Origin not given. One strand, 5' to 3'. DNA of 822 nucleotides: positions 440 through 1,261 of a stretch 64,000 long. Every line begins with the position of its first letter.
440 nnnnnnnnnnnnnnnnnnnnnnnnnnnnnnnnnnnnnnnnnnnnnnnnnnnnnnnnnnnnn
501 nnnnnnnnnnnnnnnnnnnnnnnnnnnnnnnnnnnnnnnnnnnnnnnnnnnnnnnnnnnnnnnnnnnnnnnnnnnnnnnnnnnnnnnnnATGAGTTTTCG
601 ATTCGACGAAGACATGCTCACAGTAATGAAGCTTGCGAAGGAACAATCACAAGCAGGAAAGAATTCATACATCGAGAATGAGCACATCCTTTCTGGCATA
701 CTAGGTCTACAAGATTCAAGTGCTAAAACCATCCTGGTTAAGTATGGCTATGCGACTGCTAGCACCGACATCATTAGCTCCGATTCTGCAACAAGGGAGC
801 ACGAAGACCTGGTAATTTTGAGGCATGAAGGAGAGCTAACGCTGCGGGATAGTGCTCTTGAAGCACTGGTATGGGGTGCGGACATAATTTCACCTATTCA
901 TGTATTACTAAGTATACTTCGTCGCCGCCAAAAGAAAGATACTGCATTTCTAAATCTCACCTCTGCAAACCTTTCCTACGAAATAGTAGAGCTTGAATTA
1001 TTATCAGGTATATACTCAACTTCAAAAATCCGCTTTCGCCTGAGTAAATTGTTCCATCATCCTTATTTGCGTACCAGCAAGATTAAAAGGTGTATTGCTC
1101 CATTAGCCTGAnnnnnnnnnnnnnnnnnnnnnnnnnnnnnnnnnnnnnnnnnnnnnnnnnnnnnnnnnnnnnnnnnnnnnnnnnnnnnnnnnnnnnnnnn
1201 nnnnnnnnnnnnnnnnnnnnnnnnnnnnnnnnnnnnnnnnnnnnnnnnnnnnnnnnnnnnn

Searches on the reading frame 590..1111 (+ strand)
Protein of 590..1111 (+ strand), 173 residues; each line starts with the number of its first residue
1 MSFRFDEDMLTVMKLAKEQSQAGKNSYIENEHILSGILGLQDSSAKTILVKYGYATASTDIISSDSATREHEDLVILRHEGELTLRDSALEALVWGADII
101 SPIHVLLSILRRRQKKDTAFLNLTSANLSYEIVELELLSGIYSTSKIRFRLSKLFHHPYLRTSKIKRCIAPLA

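Call 14: search_protein_families(library=pfam, proteins=[window:590-1111:+], max_evalue=0.01)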
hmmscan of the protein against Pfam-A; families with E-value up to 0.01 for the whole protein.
window:590-1111:+ (173 aa): 1 family
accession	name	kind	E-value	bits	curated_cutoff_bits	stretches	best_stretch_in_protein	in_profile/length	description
PF02861.25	Clp_N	-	5e-06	27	20.7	1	16-52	1-37/53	Clp amino terminal domain, pathogenicity island component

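Call 22: find_encoding_contigs(protein=window:590-1111:+, flank=10000, max_places=6)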
Protein window:590-1111:+ (173 aa): 1 contig read that carries it; 1 place shown.
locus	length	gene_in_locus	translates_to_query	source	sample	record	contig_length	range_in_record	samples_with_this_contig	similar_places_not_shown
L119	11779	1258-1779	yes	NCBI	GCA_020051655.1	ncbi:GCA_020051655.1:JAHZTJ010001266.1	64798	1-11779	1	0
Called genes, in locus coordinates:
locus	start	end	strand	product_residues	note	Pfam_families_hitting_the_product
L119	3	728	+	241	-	PF13573:SprB (weak), PF18962:Por_Secre_tail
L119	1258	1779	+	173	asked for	PF02861:Clp_N (weak)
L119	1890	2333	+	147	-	-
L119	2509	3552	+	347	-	PF07719:TPR_2 (faint), PF13174:TPR_6 (faint), PF13424:TPR_12 (faint), PF13428:TPR_14 (faint), PF13432:TPR_16 (faint), PF14559:TPR_19 (weak), PF14559:TPR_19 (weak), PF00515:TPR_1 (weak), +5 more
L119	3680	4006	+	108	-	-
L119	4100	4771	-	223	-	-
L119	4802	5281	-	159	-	-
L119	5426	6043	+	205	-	PF00041:fn3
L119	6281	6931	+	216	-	-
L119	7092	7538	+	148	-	-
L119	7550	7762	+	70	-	-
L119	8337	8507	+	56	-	-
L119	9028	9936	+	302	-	-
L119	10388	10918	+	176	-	-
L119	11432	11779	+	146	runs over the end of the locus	-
